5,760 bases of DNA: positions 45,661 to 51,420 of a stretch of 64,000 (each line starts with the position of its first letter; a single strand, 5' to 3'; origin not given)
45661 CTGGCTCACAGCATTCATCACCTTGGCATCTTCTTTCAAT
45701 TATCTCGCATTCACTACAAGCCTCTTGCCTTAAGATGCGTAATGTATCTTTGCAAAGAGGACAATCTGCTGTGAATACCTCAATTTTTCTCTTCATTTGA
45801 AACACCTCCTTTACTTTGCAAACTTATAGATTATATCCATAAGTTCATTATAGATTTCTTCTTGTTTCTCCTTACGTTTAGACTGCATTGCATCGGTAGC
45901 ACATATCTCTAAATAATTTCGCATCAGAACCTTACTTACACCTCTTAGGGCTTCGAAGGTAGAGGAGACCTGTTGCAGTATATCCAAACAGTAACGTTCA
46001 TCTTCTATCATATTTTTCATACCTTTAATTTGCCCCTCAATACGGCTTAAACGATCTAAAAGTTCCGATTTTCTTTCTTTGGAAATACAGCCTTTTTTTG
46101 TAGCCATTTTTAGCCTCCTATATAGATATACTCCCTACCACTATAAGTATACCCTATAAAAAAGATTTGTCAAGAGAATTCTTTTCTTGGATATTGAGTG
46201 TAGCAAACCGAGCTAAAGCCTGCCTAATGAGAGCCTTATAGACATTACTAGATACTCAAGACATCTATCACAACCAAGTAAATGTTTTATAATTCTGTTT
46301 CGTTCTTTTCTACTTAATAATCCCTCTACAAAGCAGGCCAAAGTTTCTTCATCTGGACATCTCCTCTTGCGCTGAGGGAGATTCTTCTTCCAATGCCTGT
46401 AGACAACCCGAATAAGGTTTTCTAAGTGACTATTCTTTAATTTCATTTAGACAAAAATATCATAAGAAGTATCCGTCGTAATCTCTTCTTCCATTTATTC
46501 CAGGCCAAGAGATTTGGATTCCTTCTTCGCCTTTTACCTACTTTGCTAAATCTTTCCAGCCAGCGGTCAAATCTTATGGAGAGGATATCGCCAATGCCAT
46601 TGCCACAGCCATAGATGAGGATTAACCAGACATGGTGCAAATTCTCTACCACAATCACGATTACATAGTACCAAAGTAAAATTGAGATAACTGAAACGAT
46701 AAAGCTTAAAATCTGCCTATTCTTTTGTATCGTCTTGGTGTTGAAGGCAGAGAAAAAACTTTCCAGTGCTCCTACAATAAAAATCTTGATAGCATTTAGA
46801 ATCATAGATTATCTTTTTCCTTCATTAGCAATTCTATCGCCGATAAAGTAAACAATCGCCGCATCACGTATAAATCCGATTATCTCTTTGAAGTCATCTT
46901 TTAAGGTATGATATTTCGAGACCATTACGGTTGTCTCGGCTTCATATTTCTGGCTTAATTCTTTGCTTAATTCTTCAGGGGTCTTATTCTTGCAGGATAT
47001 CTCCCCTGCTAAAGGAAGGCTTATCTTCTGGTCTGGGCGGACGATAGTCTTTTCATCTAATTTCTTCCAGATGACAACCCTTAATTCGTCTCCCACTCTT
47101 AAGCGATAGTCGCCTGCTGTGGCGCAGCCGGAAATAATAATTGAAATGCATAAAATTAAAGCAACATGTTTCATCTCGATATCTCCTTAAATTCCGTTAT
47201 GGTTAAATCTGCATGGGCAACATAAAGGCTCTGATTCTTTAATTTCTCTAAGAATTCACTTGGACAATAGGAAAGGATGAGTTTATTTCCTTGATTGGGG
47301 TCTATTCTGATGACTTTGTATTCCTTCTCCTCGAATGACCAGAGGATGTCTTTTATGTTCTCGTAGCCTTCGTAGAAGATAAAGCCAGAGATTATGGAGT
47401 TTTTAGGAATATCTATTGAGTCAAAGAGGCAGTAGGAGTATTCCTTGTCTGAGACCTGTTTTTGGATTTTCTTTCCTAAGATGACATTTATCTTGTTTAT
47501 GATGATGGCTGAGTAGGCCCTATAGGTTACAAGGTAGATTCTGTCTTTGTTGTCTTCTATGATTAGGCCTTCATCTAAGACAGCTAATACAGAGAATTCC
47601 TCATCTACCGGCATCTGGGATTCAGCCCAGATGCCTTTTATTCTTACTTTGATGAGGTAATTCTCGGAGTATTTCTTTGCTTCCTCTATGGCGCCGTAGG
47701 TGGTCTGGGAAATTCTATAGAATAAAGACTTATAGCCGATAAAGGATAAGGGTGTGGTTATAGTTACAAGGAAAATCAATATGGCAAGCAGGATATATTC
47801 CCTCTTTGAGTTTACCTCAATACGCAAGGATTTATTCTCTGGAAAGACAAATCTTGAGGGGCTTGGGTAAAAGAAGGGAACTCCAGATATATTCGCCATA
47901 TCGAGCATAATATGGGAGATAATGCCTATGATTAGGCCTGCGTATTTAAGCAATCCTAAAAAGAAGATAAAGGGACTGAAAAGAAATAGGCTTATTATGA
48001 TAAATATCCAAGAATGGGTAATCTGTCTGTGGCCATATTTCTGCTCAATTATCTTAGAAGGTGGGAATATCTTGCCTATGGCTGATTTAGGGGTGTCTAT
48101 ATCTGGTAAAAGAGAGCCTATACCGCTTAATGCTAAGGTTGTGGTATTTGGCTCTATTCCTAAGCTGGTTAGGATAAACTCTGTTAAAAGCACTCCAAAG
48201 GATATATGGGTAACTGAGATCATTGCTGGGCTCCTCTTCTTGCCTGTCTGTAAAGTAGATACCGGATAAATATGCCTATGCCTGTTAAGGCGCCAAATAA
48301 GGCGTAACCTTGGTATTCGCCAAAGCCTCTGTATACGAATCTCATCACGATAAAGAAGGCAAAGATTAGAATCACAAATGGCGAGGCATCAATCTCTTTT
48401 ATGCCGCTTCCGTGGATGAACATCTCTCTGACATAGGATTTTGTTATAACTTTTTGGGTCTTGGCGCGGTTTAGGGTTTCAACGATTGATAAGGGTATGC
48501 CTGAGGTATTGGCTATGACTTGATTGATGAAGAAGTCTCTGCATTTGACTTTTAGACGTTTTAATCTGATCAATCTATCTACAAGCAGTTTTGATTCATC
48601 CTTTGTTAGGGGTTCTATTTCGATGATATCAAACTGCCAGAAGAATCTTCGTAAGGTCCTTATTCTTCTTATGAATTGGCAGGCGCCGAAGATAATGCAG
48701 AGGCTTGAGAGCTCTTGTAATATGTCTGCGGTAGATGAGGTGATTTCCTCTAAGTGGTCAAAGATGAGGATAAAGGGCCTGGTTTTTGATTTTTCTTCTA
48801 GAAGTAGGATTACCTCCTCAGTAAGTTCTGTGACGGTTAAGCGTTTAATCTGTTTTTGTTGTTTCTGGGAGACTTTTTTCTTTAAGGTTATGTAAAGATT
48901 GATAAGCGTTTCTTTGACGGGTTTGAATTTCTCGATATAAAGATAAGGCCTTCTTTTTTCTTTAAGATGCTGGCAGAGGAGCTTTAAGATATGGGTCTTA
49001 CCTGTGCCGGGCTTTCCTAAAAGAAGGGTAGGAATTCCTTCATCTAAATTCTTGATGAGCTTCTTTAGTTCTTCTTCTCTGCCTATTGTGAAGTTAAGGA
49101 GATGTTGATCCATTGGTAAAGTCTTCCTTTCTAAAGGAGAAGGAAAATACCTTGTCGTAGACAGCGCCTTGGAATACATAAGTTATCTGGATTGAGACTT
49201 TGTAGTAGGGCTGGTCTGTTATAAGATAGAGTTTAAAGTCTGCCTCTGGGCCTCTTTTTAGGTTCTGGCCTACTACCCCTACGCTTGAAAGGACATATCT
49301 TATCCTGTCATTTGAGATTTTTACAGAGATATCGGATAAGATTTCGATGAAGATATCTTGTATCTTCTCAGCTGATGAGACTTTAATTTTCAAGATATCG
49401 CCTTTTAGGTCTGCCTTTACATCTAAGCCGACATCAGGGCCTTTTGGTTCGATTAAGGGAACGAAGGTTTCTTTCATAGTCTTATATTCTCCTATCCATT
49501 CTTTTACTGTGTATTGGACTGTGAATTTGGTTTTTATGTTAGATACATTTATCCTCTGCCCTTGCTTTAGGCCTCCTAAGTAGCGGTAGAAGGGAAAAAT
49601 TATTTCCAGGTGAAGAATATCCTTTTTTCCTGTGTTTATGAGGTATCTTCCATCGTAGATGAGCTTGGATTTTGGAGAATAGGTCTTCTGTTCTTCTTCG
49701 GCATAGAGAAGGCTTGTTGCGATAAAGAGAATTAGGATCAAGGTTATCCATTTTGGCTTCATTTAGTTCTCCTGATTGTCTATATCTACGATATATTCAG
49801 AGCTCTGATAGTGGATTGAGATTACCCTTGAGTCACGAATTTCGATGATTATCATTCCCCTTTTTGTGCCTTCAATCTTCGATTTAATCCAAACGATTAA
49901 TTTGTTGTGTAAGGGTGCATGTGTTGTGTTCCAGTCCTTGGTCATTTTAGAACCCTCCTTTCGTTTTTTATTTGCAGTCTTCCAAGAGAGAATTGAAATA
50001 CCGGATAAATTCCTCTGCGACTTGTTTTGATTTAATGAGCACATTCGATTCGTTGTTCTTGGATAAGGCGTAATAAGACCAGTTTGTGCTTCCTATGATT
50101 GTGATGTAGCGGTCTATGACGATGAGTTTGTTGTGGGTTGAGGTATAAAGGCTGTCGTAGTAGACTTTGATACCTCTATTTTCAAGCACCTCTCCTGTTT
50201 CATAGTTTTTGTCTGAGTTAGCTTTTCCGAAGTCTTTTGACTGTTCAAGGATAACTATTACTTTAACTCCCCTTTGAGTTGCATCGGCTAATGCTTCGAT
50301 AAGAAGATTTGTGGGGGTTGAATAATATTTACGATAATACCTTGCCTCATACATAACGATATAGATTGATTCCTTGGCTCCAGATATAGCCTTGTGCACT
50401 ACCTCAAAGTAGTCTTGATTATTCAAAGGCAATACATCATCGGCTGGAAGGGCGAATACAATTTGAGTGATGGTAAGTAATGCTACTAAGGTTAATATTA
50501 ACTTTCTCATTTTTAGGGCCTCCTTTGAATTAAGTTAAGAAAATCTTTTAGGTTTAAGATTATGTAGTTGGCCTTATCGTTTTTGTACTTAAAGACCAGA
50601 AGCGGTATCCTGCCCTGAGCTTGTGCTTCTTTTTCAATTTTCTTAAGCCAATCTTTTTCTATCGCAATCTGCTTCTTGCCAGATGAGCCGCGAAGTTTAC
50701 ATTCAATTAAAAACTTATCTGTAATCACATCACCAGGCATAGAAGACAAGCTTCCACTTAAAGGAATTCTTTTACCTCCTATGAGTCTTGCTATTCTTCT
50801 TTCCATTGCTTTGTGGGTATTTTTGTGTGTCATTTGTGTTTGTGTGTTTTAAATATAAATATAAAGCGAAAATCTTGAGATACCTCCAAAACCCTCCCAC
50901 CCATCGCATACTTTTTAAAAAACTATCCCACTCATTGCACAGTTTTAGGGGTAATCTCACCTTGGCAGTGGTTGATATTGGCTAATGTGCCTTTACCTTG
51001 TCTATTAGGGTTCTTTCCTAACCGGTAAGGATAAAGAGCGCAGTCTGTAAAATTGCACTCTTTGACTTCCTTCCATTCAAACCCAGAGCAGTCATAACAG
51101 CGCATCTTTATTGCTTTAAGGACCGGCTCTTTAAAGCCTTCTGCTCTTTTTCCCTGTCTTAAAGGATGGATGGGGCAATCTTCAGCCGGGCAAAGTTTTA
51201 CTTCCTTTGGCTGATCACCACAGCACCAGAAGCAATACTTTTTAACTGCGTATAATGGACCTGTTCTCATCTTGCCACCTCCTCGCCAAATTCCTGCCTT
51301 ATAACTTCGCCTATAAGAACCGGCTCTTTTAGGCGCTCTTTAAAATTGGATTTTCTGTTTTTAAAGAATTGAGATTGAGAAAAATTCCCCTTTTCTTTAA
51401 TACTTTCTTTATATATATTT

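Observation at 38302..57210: Prophage-like integrative element next to tRNA-Asn with large serine recombinase, LexA-type repressor and cargo modules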

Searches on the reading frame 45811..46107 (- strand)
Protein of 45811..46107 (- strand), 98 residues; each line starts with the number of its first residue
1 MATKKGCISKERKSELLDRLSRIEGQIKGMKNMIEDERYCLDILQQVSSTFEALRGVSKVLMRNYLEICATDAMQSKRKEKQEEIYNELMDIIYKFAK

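Call 11: search_protein_families(library=pfam, max_evalue=0.01, proteins=[window:45811-46107:-])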
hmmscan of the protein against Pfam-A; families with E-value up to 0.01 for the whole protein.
window:45811-46107:- (98 aa): 1 family
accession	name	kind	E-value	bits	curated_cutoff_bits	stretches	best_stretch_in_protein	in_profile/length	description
PF02583.22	Trns_repr_metal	-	2.6e-23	82.6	22.8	1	13-93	2-76/78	Metal-sensitive transcriptional repressor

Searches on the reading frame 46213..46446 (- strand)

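Call 11: search_protein_families(library=pfam, max_evalue=0.01, proteins=[window:46213-46446:-])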
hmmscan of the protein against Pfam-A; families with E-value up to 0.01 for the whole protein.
window:46213-46446:- (77 aa): 1 family
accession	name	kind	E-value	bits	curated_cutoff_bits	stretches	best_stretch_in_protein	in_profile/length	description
PF13490.11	zf-HC2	-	1.7e-05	25.2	22.2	1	36-62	8-34/35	Putative zinc-finger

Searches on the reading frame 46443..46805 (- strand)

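Call 11: search_protein_families(library=pfam, max_evalue=0.01, proteins=[window:46443-46805:-])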
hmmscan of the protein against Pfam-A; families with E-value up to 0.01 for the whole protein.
window:46443-46805:- (120 aa): 1 family
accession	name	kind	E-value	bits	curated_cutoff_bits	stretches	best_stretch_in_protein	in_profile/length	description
PF18955.5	DUF5698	-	1e-06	29.5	27.5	1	26-74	7-55/58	Domain of unknown function (DUF5698)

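Call 53: search_protein_families(library=padloc, max_evalue=0.001, proteins=[window:46443-46805:-])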
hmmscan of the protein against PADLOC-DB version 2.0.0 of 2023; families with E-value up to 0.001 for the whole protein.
window:46443-46805:- (120 aa): 0 families

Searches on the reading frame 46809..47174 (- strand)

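Call 11: search_protein_families(library=pfam, max_evalue=0.01, proteins=[window:46809-47174:-])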
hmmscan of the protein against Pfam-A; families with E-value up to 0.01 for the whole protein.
window:46809-47174:- (121 aa): 2 families
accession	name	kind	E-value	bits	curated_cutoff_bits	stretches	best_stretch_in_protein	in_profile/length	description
PF02563.21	Poly_export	-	6.9e-15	55.4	28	1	19-79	3-65/77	Polysaccharide biosynthesis/export protein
PF01287.26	eIF-5a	-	0.0092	16.6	24.2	0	64-86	32-55/69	Eukaryotic elongation factor 5A hypusine, DNA-binding OB fold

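Call 53: search_protein_families(library=padloc, max_evalue=0.001, proteins=[window:46809-47174:-])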
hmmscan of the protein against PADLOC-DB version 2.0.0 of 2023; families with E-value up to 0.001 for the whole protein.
window:46809-47174:- (121 aa): 0 families

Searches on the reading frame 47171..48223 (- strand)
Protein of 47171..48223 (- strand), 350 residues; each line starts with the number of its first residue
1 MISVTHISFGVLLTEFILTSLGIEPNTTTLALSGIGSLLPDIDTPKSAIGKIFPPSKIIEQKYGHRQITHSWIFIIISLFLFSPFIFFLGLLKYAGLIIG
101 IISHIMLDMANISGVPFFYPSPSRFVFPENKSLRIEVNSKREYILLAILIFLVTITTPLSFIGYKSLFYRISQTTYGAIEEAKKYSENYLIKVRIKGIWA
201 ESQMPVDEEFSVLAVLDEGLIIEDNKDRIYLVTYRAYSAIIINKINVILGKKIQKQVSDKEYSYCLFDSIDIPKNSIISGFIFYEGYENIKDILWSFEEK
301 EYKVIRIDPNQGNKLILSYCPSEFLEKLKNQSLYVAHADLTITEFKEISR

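Call 11: search_protein_families(library=pfam, max_evalue=0.01, proteins=[window:47171-48223:-])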
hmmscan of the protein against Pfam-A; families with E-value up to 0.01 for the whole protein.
window:47171-48223:- (350 aa): 1 family
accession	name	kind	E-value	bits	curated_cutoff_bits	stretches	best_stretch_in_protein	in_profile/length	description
PF04307.19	YdjM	-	6.8e-27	94.5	29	1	1-153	1-146/176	YdjM inner membrane protein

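Call 53: search_protein_families(library=padloc, max_evalue=0.001, proteins=[window:47171-48223:-])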
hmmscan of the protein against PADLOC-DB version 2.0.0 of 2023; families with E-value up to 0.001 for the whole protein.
window:47171-48223:- (350 aa): 0 families

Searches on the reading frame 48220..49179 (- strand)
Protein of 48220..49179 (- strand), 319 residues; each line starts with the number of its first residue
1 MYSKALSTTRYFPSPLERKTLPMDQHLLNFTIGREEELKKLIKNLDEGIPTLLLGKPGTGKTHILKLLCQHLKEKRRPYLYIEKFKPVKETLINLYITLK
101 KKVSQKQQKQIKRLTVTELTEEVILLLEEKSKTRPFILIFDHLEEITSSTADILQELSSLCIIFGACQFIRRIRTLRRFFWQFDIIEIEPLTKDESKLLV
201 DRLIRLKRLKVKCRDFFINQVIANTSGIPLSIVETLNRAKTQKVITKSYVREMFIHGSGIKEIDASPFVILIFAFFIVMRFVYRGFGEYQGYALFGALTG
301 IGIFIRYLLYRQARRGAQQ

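Call 11: search_protein_families(library=pfam, max_evalue=0.01, proteins=[window:48220-49179:-])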
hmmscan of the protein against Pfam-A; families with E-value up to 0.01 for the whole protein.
window:48220-49179:- (319 aa): 19 families
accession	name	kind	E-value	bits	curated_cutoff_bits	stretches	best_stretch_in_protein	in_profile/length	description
PF13191.12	AAA_16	-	1.9e-10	41.9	32.6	1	32-159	3-157/167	AAA ATPase domain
PF13401.12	AAA_22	-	1.2e-07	32.5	27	1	51-162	8-109/130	AAA domain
PF01637.24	ATPase_2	-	2.9e-07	31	33.2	1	34-157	4-135/225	ATPase domain predominantly from Archaea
PF24883.2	NPHP3_N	-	1.1e-06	29.4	24.8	1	52-160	26-149/164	Nephrocystin 3, N-terminal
PF00004.35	AAA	-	2.1e-06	28.7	21.2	1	52-150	2-73/131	ATPase family associated with various cellular activities (AAA)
PF07728.20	AAA_5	-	1.3e-05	25.7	22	1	51-157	2-89/139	AAA domain (dynein-related subfamily)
PF20703.3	nSTAND1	-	2.9e-05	24.3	27.1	1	32-178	17-161/379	Novel STAND NTPase 1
PF07693.20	KAP_NTPase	-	0.00035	20.3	20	1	37-113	7-93/293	KAP family P-loop domain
PF13245.12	AAA_19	-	0.00056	20.5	25.1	1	50-83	13-42/134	AAA domain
PF13481.12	AAA_25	-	0.00077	19.6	27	1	26-72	10-57/195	AAA domain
PF20720.3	nSTAND3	-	0.00088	19.4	27.2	1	38-92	7-61/155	Novel STAND NTPase 3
PF00931.28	NB-ARC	-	0.0044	16.7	23.5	0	38-241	5-206/248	NB-ARC domain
PF05729.18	NACHT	-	0.0046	17.2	26.7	0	51-203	3-163/167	NACHT domain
PF04665.18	Pox_A32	-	0.0051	16.8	22.8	1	52-149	17-113/242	Poxvirus A32 protein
PF12775.13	AAA_7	-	0.0051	16.8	25.8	1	45-81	30-66/181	P-loop containing dynein motor region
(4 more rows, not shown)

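Call 53: search_protein_families(library=padloc, max_evalue=0.001, proteins=[window:48220-49179:-])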
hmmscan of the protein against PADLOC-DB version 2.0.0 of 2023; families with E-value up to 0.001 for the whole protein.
window:48220-49179:- (319 aa): 4 families
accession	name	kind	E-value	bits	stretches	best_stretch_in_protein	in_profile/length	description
PDLC04140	mad8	-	1.7e-06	25.8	1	33-199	12-143/314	mads_8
PDLC04213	HEC-02A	-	2.3e-05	22.1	1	46-113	22-85/337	-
PDLC04959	PDC-S20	-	6.1e-05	20.7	1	36-114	28-110/464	-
PDLC05031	PDC-S49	-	0.00082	16.3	0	52-146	28-144/624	-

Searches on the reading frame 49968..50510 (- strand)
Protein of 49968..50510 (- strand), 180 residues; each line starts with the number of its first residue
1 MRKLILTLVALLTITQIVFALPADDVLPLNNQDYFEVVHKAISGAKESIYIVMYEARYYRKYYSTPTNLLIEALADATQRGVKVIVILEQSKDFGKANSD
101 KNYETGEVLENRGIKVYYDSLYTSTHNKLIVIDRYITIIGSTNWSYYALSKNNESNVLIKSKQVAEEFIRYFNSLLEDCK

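Call 12: search_protein_families(library=pfam, max_evalue=0.01, proteins=[window:49968-50510:-])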
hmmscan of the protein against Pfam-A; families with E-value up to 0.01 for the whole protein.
window:49968-50510:- (180 aa): 3 families
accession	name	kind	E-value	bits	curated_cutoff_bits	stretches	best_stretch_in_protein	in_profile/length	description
PF13091.12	PLDc_2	-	6.5e-28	97.6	27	1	40-175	3-131/132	PLD-like domain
PF17941.7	PP_kinase_C_1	-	2.9e-08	33.9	25.7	1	24-136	9-115/167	Polyphosphate kinase C-terminal domain 1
PF00614.28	PLDc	-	0.0029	18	21.9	1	126-145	6-25/28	Phospholipase D Active site motif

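Call 14: search_protein_families(library=phrogs, max_evalue=0.001, proteins=[window:49968-50510:-])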
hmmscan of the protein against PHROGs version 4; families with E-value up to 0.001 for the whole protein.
window:49968-50510:- (180 aa): 2 families
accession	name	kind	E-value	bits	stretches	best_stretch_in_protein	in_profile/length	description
phrog_12711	-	unknown function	3.6e-11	44.2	1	7-175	6-160/162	-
phrog_17878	-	unknown function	4.5e-10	39.8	1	61-163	338-438/483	-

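Call 53: search_protein_families(library=padloc, max_evalue=0.001, proteins=[window:49968-50510:-])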
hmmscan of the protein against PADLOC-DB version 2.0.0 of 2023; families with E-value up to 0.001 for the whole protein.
window:49968-50510:- (180 aa): 23 families
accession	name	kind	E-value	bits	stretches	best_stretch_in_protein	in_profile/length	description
PDLC02591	DrmC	-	1.1e-16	58.9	1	34-178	113-253/260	DrmC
PDLC02585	DrmC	-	3.6e-16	57.5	1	36-177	108-246/253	DrmC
PDLC02606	DrmC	-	1.9e-15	55.1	1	36-176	37-174/182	DrmC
PDLC02595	DrmC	-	1.7e-13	48.9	1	36-177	119-260/269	DrmC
PDLC02614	DrmC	-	7.8e-13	46.5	1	37-169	25-144/153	DrmC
PDLC03922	MkoB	-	8.8e-13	46.4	1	26-174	304-444/610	-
PDLC02588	DrmC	-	1.3e-11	42.7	1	37-168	108-236/256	DrmC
PDLC02607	DrmC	-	2e-11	41.7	1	37-177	114-255/265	DrmC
PDLC02616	DrmC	-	4.1e-11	40.9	1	21-176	69-216/224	DrmC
PDLC02609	DrmC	-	4.9e-10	37.8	1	65-168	120-225/241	DrmC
PDLC03924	MkoC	-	1.1e-09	35.1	1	36-173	995-1130/1136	-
PDLC02605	DrmC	-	1.6e-09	35.8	1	38-177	120-261/270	DrmC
PDLC02612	DrmC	-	4.1e-09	34.3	1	41-175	100-224/235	DrmC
PDLC02597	DrmC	-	1e-08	33.3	1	36-167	99-227/242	DrmC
PDLC02589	DrmC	-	2e-08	31.7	1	38-179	115-257/264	DrmC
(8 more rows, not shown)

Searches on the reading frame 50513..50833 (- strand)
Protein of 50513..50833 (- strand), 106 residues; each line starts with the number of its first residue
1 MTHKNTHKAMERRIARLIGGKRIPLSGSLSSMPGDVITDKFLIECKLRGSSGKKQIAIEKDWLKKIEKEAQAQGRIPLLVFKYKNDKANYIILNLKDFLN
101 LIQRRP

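Call 12: search_protein_families(library=pfam, max_evalue=0.01, proteins=[window:50513-50833:-])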
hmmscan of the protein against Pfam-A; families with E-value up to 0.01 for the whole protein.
window:50513-50833:- (106 aa): 1 family
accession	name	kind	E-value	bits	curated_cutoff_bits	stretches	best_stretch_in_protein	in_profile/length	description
PF24608.2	PDDEXK_15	-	2.6e-06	27.9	27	1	26-98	31-116/164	Phage putative PDDEXK endonuclease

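Call 15: search_protein_families(library=phrogs, max_evalue=0.001, proteins=[window:50513-50833:-])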
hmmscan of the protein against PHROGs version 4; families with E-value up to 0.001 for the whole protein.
window:50513-50833:- (106 aa): 2 families
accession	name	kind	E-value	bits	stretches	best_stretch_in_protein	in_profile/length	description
phrog_2002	-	DNA, RNA and nucleotide metabolism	3.9e-22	79.6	1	4-104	16-116/130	Holliday junction resolvase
phrog_244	-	DNA, RNA and nucleotide metabolism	2.2e-10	42.2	1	21-104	32-112/186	RusA-like Holliday junction resolvase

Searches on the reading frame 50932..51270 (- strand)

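Call 12: search_protein_families(library=pfam, max_evalue=0.01, proteins=[window:50932-51270:-])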
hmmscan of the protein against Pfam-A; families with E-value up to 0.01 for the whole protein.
window:50932-51270:- (112 aa): 1 family
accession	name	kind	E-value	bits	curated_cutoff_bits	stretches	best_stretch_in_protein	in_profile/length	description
PF14260.11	zf-C4pol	-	0.00089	19.9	28.9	0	51-80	38-67/70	C4-type zinc-finger of DNA polymerase delta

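Call 15: search_protein_families(library=phrogs, max_evalue=0.001, proteins=[window:50932-51270:-])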
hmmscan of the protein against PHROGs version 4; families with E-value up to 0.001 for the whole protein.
window:50932-51270:- (112 aa): 0 families
